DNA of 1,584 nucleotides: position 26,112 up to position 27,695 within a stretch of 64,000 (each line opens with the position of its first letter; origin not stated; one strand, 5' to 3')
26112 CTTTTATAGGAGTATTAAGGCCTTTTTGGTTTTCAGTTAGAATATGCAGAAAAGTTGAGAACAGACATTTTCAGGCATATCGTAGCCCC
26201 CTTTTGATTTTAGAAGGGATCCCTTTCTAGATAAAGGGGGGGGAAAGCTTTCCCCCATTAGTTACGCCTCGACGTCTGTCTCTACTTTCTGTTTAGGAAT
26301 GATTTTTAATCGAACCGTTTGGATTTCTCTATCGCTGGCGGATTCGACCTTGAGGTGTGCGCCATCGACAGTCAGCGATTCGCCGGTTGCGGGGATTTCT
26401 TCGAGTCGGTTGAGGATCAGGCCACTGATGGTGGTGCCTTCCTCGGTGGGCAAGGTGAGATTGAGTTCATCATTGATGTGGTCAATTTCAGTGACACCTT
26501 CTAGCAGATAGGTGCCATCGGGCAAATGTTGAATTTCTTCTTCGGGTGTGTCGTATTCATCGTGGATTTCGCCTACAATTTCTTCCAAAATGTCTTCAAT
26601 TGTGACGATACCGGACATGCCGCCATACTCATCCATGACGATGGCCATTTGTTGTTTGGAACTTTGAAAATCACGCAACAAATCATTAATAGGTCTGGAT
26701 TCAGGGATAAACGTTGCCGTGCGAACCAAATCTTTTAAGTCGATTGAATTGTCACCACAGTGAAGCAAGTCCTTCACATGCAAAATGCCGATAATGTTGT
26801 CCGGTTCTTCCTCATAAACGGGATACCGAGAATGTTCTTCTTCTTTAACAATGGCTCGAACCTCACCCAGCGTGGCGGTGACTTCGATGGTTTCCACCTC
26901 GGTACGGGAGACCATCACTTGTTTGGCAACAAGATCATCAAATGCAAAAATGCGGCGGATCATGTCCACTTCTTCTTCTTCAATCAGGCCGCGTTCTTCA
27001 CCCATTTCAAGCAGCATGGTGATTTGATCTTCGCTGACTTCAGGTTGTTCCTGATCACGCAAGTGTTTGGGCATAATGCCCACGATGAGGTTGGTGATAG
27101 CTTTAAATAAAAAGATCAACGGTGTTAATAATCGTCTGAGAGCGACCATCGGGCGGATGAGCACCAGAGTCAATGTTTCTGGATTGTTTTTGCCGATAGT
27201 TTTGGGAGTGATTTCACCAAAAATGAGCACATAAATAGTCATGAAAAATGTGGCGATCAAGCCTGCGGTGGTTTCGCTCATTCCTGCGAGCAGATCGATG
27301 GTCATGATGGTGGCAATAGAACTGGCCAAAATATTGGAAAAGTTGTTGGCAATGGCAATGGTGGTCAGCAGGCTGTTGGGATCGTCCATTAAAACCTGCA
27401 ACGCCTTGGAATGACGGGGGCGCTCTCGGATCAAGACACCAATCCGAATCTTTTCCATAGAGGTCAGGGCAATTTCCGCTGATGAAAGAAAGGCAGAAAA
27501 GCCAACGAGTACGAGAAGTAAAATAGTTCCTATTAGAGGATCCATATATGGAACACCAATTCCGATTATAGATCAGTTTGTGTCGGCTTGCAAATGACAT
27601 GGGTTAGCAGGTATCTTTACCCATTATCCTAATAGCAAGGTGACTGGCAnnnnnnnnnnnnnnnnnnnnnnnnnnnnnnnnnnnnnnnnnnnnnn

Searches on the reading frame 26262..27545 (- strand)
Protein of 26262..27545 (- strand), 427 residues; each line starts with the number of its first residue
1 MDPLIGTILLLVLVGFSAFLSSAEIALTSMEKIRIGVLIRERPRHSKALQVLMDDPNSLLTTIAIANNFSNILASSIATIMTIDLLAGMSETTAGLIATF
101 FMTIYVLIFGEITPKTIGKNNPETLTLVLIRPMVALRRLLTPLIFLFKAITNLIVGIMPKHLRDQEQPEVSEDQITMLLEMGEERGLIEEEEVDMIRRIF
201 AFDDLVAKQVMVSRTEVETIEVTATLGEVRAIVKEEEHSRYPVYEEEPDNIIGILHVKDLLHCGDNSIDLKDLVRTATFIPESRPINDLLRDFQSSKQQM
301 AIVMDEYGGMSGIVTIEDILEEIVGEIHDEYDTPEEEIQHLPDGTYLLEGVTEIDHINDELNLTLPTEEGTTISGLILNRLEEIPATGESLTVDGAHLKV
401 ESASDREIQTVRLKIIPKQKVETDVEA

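Call 17: search_protein_families(library=pfam, proteins=[window:26262-27545:-])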
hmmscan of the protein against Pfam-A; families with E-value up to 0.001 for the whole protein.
window:26262-27545:- (427 aa): 3 families
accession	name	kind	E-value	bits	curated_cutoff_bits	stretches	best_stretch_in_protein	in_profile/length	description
PF01595.25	CNNM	-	1.7e-46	158.6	28.4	1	8-192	1-181/181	Cyclin M transmembrane N-terminal domain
PF03471.22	CorC_HlyC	-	1.5e-19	70.2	27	1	341-415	3-79/81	Transporter associated domain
PF00571.33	CBS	-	9.8e-16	58.3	24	2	213-262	5-53/57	CBS domain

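Call 53: find_homologous_proteins(query=window:26262-27545:-, max_evalue=1e-120)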
Query window:26262-27545:- (427 aa): 38 proteins with E <= 1e-120 among 8000 candidates.
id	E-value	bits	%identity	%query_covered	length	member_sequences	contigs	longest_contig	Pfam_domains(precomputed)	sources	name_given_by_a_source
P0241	2.4e-266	901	100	100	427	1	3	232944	PF01595.26,PF03471.23,PF00571.34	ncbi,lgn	-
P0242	6.5e-233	791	87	100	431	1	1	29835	PF01595.26,PF03471.23,PF00571.34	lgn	-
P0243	1.5e-232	790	87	100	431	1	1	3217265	PF01595.26,PF03471.23,PF00571.34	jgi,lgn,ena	-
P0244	5.5e-231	785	86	100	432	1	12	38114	PF01595.26,PF03471.23,PF00571.34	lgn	-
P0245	1.4e-199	681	76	97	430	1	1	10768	PF01595.26,PF03471.23,PF00571.34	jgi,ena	-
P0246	1.0e-197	675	76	98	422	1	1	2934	PF01595.26,PF03471.23,PF00571.34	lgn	-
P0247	5.1e-193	660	73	100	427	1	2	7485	PF01595.26,PF03471.23,PF00571.34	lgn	-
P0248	4.4e-192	657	74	98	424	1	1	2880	PF01595.26,PF03471.23,PF00571.34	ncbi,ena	-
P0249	1.9e-184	631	74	93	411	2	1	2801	PF01595.26,PF03471.23,PF00571.34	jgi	-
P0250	2.3e-181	621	70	97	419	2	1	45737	PF01595.26,PF03471.23,PF00571.34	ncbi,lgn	-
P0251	1.7e-173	595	74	87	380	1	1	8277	PF01595.26,PF03471.23,PF00571.34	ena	-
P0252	1.0e-168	580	66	99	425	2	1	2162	PF01595.26,PF03471.23,PF00571.34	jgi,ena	-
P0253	2.6e-138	480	56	95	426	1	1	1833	PF01595.26,PF03471.23,PF00571.34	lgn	-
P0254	3.9e-138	479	54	100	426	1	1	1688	PF01595.26,PF03471.23,PF00571.34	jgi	-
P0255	1.8e-136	473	55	95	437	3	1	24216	PF01595.26,PF03471.23,PF00571.34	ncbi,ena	-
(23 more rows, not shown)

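Call 54: find_encoding_contigs(protein=P0243, flank=10000, max_places=3)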
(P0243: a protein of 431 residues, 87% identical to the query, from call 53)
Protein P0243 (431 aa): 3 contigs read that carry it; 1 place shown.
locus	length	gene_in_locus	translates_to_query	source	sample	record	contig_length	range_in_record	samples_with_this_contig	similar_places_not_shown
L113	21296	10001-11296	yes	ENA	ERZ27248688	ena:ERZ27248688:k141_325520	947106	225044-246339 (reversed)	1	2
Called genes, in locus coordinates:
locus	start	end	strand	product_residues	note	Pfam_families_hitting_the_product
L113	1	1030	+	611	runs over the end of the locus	PF00009:GTP_EFTU, PF01926:MMR_HSR1, PF03144:GTP_EFTU_D2, PF22042:EF-G_D2 (faint), PF00679:EFG_C, PF21018:BipA_C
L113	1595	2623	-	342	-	PF01547:SBP_bac_1, PF13531:SBP_bac_11, PF13416:SBP_bac_8, PF13343:SBP_bac_6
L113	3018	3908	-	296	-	PF10502:Peptidase_S26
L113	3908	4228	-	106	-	PF01245:Ribosomal_L19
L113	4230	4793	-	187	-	PF09936:Methyltrn_RNA_4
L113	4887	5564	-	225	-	PF01746:tRNA_m1G_MT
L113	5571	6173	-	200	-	-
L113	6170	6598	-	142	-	PF00886:Ribosomal_S16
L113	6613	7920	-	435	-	PF02881:SRP54_N, PF06414:Zeta_toxin (faint), PF13401:AAA_22 (weak), PF00448:SRP54, PF02978:SRP_SPB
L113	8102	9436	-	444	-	PF00289:Biotin_carb_N, PF02222:ATP-grasp, PF02655:ATP-grasp_3 (weak), PF02786:CPSase_L_D2, PF07478:Dala_Dala_lig_C, PF08443:RimK (faint), PF02785:Biotin_carb_C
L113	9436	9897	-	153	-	PF00364:Biotin_lipoyl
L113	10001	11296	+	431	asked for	PF01595:CNNM, PF00571:CBS (weak), PF03471:CorC_HlyC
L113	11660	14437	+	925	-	PF01433:Peptidase_M1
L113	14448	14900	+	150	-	PF02367:TsaE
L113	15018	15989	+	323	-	PF00890:FAD_binding_2 (faint), PF01266:DAO (faint), PF01946:Thi4 (faint), PF03486:HI0933_like (faint), PF07992:Pyr_redox_2, PF13450:NAD_binding_8 (faint), PF13738:Pyr_redox_3, PF00070:Pyr_redox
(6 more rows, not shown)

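Call 55: find_encoding_contigs(protein=P0244, flank=10000, max_places=3)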
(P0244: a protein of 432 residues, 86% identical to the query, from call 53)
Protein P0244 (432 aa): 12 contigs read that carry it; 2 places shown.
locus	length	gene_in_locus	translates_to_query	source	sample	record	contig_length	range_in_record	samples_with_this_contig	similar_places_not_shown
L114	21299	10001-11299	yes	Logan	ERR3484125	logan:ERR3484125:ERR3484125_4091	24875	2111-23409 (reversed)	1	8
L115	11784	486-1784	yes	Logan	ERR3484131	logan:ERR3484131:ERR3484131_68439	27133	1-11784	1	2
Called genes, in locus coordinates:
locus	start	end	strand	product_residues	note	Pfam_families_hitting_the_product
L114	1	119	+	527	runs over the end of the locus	?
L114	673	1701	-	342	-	PF01547:SBP_bac_1, PF13531:SBP_bac_11, PF13416:SBP_bac_8, PF13343:SBP_bac_6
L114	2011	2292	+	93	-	-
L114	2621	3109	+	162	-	-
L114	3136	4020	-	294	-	PF10502:Peptidase_S26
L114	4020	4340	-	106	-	PF01245:Ribosomal_L19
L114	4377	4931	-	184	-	PF09936:Methyltrn_RNA_4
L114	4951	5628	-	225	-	PF01746:tRNA_m1G_MT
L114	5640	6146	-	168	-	PF13083:KH_KhpA-B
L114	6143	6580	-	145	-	PF00886:Ribosomal_S16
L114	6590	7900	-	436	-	PF02881:SRP54_N, PF13401:AAA_22 (weak), PF00448:SRP54, PF02978:SRP_SPB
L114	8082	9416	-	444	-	PF00289:Biotin_carb_N, PF02222:ATP-grasp, PF02655:ATP-grasp_3 (weak), PF02786:CPSase_L_D2, PF07478:Dala_Dala_lig_C, PF08443:RimK (faint), PF02785:Biotin_carb_C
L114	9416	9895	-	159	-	PF00364:Biotin_lipoyl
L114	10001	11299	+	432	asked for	PF01595:CNNM, PF00571:CBS (weak), PF03471:CorC_HlyC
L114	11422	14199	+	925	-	PF01433:Peptidase_M1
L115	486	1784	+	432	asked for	PF01595:CNNM, PF00571:CBS (weak), PF03471:CorC_HlyC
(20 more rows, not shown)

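Call 56: find_encoding_contigs(protein=P0242, flank=10000, max_places=2)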
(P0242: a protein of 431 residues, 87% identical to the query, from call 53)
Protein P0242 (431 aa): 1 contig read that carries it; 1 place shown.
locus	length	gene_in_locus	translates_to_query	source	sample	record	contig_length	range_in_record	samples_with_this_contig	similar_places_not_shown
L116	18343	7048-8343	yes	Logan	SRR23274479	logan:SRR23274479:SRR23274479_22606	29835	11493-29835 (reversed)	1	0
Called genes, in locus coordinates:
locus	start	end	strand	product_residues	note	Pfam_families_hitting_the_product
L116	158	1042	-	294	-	PF10502:Peptidase_S26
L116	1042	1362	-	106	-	PF01245:Ribosomal_L19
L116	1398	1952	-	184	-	PF09936:Methyltrn_RNA_4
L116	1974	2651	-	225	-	PF01746:tRNA_m1G_MT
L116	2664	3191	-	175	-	PF13083:KH_KhpA-B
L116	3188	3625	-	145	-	PF00886:Ribosomal_S16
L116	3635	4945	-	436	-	PF02881:SRP54_N, PF13401:AAA_22 (weak), PF00448:SRP54, PF02978:SRP_SPB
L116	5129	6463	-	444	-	PF00289:Biotin_carb_N, PF02222:ATP-grasp, PF02655:ATP-grasp_3 (weak), PF02786:CPSase_L_D2, PF07478:Dala_Dala_lig_C, PF08443:RimK (faint), PF02785:Biotin_carb_C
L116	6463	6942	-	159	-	PF25917:BSH_RND (faint), PF00364:Biotin_lipoyl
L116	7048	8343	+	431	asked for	PF01595:CNNM, PF00571:CBS (weak), PF03471:CorC_HlyC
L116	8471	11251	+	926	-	PF01433:Peptidase_M1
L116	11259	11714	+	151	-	PF02367:TsaE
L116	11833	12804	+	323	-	PF00890:FAD_binding_2 (faint), PF01134:GIDA (faint), PF01266:DAO (faint), PF01946:Thi4 (faint), PF03486:HI0933_like (faint), PF07992:Pyr_redox_2, PF13738:Pyr_redox_3, PF00070:Pyr_redox, +2 more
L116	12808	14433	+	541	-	PF00501:AMP-binding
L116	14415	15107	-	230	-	-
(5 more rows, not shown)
